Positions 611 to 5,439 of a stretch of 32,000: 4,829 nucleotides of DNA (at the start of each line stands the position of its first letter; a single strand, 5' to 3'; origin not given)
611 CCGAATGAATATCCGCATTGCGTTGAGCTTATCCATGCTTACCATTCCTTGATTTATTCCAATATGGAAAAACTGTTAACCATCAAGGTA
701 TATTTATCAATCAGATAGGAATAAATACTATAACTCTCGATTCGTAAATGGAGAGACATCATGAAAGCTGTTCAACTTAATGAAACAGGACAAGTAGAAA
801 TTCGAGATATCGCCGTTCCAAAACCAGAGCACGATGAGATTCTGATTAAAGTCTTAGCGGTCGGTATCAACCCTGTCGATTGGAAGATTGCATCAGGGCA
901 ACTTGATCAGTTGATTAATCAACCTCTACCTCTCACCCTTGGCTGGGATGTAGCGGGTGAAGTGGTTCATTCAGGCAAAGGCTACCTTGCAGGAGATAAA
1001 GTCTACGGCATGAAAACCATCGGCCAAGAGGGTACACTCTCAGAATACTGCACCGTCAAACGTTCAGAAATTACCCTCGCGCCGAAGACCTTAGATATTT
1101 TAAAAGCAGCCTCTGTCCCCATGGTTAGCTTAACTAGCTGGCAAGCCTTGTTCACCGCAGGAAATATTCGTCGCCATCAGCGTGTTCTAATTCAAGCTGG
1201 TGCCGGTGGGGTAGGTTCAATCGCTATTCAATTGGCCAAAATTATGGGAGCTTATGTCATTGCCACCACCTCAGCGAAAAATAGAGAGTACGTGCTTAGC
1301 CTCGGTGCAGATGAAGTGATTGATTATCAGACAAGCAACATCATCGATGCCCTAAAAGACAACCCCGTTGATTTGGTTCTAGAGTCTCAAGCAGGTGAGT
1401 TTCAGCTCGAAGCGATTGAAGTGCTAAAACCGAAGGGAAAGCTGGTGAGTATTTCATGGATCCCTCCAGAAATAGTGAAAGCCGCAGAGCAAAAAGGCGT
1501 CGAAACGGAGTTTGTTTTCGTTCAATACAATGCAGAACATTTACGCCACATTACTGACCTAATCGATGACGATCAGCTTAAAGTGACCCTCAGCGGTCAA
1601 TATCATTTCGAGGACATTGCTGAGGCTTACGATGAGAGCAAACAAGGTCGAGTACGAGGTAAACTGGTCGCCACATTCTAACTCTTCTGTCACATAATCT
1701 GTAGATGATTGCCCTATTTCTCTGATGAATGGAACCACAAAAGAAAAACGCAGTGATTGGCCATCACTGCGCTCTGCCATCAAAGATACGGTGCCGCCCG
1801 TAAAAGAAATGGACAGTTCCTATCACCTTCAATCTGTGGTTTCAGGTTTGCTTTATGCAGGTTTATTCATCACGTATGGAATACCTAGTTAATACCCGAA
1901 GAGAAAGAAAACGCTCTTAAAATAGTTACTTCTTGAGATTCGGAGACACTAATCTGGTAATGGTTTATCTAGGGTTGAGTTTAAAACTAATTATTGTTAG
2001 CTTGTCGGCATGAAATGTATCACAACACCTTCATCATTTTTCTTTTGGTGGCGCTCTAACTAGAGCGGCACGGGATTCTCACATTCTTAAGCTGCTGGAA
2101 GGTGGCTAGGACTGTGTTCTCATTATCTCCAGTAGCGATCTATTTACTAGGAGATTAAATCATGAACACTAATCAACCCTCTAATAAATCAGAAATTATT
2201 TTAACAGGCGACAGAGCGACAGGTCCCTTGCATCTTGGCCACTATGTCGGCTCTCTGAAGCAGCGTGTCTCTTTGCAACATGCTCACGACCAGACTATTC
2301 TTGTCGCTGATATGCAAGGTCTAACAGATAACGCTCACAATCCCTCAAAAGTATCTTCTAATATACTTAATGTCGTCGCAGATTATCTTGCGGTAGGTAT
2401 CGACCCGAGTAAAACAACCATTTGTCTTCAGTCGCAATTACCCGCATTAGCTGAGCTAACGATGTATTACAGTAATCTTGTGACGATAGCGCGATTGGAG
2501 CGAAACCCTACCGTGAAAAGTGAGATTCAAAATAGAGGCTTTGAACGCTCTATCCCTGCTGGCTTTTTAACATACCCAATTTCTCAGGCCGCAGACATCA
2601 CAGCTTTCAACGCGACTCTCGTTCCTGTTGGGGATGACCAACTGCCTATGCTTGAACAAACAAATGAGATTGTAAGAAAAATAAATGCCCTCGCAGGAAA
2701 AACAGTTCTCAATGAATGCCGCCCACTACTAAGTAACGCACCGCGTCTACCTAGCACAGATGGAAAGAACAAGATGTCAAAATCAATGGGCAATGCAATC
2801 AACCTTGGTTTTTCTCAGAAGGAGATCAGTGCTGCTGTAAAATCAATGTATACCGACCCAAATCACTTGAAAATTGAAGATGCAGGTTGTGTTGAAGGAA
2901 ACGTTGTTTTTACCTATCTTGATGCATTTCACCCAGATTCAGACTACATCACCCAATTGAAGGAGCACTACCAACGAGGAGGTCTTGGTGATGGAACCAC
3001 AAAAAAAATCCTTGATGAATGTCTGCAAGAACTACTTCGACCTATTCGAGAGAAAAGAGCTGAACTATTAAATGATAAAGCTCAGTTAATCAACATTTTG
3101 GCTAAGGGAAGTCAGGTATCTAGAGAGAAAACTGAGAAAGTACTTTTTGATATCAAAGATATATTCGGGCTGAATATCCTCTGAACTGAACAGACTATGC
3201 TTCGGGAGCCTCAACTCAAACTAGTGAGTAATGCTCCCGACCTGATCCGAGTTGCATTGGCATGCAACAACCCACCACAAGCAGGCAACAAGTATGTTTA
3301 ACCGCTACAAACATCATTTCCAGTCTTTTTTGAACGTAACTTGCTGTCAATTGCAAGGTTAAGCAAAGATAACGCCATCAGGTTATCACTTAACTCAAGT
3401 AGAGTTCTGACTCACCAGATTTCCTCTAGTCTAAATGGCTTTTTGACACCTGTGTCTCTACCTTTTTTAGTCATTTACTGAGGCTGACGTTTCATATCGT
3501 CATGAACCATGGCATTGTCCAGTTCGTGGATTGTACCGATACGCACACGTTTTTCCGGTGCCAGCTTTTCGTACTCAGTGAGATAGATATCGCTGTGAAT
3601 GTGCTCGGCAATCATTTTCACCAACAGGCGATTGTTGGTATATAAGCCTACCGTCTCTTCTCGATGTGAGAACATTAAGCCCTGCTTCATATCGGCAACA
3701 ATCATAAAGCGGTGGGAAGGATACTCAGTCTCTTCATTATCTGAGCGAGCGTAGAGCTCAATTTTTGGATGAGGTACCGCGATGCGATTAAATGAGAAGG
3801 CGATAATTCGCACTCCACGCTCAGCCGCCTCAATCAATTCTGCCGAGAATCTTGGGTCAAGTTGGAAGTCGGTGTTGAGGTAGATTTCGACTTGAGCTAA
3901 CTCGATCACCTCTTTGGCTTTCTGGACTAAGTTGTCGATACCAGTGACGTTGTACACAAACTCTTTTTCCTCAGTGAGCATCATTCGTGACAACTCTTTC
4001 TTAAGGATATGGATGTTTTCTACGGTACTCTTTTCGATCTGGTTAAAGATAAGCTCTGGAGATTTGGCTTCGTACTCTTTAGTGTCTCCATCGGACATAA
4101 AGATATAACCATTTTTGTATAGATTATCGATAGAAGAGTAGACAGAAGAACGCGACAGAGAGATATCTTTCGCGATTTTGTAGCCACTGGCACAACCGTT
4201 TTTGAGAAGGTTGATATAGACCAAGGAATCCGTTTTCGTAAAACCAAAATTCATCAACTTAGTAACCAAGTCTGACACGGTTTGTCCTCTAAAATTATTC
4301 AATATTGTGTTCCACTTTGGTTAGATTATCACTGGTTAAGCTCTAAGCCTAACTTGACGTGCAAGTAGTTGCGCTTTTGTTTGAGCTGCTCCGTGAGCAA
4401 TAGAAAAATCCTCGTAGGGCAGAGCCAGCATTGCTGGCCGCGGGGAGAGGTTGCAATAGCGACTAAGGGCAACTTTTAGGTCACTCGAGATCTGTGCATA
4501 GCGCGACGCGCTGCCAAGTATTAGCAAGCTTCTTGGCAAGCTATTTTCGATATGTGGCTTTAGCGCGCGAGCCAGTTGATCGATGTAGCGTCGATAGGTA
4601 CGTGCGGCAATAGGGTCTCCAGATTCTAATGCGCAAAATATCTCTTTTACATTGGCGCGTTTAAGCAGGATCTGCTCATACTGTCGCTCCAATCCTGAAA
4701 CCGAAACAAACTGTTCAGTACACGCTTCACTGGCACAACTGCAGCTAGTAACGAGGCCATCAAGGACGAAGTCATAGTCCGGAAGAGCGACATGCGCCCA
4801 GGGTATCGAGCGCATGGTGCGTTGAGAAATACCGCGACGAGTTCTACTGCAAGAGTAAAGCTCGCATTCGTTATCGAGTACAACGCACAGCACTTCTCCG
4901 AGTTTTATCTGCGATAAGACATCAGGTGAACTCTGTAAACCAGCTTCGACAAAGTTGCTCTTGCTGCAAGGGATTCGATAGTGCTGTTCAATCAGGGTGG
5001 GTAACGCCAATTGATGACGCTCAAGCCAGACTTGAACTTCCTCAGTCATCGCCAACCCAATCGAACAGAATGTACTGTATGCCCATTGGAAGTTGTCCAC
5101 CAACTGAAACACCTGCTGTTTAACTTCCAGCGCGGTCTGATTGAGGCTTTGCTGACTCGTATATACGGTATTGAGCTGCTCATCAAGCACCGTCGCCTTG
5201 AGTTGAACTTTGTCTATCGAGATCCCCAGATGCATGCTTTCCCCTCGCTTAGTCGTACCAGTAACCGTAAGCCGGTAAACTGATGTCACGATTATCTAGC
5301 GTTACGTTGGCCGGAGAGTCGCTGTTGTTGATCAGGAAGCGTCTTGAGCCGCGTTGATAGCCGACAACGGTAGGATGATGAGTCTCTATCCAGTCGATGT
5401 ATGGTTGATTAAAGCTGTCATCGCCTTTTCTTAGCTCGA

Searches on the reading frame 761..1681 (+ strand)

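Call 77: search_protein_families(library=pfam, proteins=[window:761-1681:+], max_evalue=0.00001)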
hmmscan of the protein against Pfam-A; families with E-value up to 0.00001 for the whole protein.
window:761-1681:+ (306 aa): 3 families
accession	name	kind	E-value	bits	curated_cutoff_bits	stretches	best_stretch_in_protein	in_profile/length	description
PF13602.12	ADH_zinc_N_2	-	8.5e-23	82.2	27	1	181-303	1-133/134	Zinc-binding dehydrogenase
PF00107.32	ADH_zinc_N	-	2.6e-18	66.6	31.8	1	150-235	1-92/129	Zinc-binding dehydrogenase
PF08240.17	ADH_N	-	1.9e-14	54.2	23.5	1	24-108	2-103/104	Alcohol dehydrogenase GroES-like domain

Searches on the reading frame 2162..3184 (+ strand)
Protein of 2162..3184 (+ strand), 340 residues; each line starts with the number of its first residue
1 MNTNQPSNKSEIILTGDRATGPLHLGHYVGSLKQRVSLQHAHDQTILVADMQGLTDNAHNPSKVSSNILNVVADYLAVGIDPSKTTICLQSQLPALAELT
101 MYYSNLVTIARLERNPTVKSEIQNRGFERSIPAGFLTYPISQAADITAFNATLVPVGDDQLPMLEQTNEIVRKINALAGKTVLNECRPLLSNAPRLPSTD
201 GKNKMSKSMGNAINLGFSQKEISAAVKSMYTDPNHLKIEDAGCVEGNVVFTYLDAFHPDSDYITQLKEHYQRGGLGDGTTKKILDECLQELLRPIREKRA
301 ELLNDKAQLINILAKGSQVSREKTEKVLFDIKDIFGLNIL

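Call 77: search_protein_families(library=pfam, proteins=[window:2162-3184:+], max_evalue=0.00001)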
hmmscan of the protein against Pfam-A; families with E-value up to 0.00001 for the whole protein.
window:2162-3184:+ (340 aa): 1 family
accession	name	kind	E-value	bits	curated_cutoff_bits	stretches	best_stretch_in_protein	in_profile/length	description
PF00579.31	tRNA-synt_1b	-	2.4e-51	175.2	21.1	1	11-292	6-291/292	tRNA synthetases class I (W and Y)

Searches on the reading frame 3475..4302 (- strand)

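Call 77: search_protein_families(library=pfam, proteins=[window:3475-4302:-], max_evalue=0.00001)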
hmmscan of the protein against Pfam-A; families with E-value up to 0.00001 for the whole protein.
window:3475-4302:- (275 aa): 2 families
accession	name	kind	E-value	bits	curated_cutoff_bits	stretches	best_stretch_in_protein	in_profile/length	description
PF01978.25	TrmB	-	3.6e-14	52.8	25.6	1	16-83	1-68/68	Sugar-specific transcriptional regulator TrmB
PF11495.14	Regulator_TrmB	-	4e-11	43.1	22.2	1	116-227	2-116/233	Archaeal transcriptional regulator TrmB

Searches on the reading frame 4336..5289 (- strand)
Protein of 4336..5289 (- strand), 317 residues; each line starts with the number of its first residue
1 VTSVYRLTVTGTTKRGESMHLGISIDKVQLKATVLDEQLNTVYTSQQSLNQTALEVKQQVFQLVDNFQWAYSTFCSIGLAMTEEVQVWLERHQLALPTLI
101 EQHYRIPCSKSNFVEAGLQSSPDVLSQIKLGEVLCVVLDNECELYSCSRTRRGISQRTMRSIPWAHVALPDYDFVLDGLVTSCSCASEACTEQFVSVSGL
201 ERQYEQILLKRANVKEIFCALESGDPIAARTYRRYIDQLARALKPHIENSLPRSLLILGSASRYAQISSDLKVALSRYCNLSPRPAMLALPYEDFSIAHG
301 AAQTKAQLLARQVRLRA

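Call 77: search_protein_families(library=pfam, proteins=[window:4336-5289:-], max_evalue=0.00001)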
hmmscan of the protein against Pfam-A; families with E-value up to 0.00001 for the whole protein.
window:4336-5289:- (317 aa): 1 family
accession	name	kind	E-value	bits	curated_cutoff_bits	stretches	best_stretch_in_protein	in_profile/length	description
PF00480.26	ROK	-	1.1e-11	45.3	22.9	1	181-281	165-264/294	ROK family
